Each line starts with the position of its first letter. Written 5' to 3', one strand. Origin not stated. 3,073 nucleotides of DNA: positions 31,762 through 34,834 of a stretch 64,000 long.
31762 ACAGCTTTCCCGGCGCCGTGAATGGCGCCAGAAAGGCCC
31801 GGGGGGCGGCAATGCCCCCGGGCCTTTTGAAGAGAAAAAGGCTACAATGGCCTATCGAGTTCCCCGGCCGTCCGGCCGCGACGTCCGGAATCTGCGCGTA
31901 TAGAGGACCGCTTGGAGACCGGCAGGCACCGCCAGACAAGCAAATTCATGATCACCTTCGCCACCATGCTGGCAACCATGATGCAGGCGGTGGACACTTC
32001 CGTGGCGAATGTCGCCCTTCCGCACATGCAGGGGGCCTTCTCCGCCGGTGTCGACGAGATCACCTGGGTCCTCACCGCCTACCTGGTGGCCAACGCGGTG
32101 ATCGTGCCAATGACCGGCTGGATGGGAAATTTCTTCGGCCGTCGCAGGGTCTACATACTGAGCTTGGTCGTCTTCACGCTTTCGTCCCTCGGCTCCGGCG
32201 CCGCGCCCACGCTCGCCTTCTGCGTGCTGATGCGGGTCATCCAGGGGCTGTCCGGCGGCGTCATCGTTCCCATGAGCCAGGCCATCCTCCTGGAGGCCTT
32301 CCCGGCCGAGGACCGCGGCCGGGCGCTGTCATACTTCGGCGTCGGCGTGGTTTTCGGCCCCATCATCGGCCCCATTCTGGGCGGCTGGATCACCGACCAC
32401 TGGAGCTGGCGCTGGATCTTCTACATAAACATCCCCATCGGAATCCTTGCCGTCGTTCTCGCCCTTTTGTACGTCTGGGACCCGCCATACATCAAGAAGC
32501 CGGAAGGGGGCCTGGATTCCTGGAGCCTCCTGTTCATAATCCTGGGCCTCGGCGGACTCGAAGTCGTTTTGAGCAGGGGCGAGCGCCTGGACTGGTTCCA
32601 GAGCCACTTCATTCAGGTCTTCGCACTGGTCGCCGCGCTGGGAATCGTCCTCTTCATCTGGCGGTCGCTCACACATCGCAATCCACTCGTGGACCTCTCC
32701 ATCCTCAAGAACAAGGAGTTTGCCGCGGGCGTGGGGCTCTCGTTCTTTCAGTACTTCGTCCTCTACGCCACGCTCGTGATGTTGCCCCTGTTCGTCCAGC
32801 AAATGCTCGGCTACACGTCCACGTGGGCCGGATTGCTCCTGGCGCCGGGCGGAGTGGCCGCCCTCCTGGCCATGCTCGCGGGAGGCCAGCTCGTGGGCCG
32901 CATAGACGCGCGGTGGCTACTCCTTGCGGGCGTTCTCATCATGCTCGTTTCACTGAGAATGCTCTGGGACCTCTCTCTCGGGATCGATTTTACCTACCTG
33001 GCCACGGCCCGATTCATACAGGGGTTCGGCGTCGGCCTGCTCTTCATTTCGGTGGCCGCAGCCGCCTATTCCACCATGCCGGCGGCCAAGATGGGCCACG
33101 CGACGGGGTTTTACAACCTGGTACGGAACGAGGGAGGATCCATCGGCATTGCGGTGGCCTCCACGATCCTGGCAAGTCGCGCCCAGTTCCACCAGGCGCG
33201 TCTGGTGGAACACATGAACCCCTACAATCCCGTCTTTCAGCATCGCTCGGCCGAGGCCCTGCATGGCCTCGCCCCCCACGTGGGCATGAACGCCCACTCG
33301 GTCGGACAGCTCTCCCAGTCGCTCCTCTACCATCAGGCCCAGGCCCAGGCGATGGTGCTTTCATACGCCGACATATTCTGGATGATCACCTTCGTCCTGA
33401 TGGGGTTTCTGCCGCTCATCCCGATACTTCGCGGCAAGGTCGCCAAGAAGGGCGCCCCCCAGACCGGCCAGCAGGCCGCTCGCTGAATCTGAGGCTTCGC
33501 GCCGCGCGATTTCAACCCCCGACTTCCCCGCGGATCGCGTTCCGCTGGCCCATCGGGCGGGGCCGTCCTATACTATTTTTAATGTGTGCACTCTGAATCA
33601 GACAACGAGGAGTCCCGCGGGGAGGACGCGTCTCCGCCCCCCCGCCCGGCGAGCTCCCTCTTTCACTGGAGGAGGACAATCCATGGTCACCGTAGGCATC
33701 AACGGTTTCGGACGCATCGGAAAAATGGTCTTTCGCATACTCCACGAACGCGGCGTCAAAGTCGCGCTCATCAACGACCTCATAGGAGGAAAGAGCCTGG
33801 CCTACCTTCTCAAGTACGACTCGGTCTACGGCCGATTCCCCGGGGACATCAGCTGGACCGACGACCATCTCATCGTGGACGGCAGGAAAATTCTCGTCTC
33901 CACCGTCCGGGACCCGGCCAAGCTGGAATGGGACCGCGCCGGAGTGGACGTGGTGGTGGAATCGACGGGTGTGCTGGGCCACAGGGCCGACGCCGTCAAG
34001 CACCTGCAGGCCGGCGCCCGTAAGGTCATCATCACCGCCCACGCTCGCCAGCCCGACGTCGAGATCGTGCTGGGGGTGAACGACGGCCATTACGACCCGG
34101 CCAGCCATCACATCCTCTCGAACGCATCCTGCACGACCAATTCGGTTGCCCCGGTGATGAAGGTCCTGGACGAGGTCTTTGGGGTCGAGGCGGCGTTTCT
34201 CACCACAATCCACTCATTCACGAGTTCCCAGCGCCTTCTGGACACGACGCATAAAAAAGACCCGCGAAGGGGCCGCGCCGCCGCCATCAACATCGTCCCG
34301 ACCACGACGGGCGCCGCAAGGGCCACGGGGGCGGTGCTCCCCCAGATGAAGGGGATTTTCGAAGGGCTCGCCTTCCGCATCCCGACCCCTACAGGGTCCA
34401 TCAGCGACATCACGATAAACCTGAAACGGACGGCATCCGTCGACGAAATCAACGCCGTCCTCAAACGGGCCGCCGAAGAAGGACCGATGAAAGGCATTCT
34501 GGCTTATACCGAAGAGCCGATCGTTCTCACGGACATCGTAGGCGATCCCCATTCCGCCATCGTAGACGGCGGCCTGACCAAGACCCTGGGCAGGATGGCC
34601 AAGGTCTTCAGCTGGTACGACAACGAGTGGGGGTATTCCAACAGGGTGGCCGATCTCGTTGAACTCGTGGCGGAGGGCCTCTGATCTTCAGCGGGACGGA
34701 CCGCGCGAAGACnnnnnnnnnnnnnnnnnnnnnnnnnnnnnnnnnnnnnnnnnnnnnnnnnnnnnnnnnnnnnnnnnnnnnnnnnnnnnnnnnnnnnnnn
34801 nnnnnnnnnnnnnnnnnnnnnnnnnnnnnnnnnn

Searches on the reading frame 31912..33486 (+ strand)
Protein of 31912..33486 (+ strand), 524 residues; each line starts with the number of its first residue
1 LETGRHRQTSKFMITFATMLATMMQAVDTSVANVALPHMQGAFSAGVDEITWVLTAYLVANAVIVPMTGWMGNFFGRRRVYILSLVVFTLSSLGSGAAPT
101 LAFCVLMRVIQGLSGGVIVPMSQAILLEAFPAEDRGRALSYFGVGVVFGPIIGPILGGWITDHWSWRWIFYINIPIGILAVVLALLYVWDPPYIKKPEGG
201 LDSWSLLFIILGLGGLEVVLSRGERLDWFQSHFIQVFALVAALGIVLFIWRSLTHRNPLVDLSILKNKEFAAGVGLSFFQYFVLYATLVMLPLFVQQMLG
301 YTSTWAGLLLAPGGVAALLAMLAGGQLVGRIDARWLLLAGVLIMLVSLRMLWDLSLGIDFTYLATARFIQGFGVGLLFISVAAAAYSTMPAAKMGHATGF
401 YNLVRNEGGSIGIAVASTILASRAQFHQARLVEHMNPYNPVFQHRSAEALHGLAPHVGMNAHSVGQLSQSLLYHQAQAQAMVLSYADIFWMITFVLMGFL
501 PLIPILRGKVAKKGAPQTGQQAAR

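Call 59: search_protein_families(library=pfam, max_evalue=0.0001, proteins=[window:31912-33486:+])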
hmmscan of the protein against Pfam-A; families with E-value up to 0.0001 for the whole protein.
window:31912-33486:+ (524 aa): 3 families
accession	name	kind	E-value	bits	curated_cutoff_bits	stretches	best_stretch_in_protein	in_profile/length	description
PF07690.21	MFS_1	-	3.5e-62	210.8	33.4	1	19-412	2-346/347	Major Facilitator Superfamily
PF00083.30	Sugar_tr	-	3.6e-13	49.7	22.3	1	11-185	9-189/452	Sugar (and other) transporter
PF06609.19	TRI12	-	4.4e-05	22.6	23.2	1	51-193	81-222/599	Fungal trichothecene efflux pump (TRI12)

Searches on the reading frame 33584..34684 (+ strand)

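Call 38: search_protein_families(library=pfam, max_evalue=0.001, proteins=[window:33584-34684:+])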
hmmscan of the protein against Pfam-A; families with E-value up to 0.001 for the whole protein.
window:33584-34684:+ (366 aa): 3 families
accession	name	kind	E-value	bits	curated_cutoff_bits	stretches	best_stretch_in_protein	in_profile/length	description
PF02800.25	Gp_dh_C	-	4.1e-56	189.4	24.4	1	188-345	1-158/158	Glyceraldehyde 3-phosphate dehydrogenase, C-terminal domain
PF00044.30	Gp_dh_N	-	5.8e-34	116.8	31.7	1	36-131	2-98/101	Glyceraldehyde 3-phosphate dehydrogenase, NAD binding domain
PF02826.25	2-Hacid_dh_C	-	0.00058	19.7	25.1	0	28-64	30-66/178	D-isomer specific 2-hydroxyacid dehydrogenase, NAD binding domain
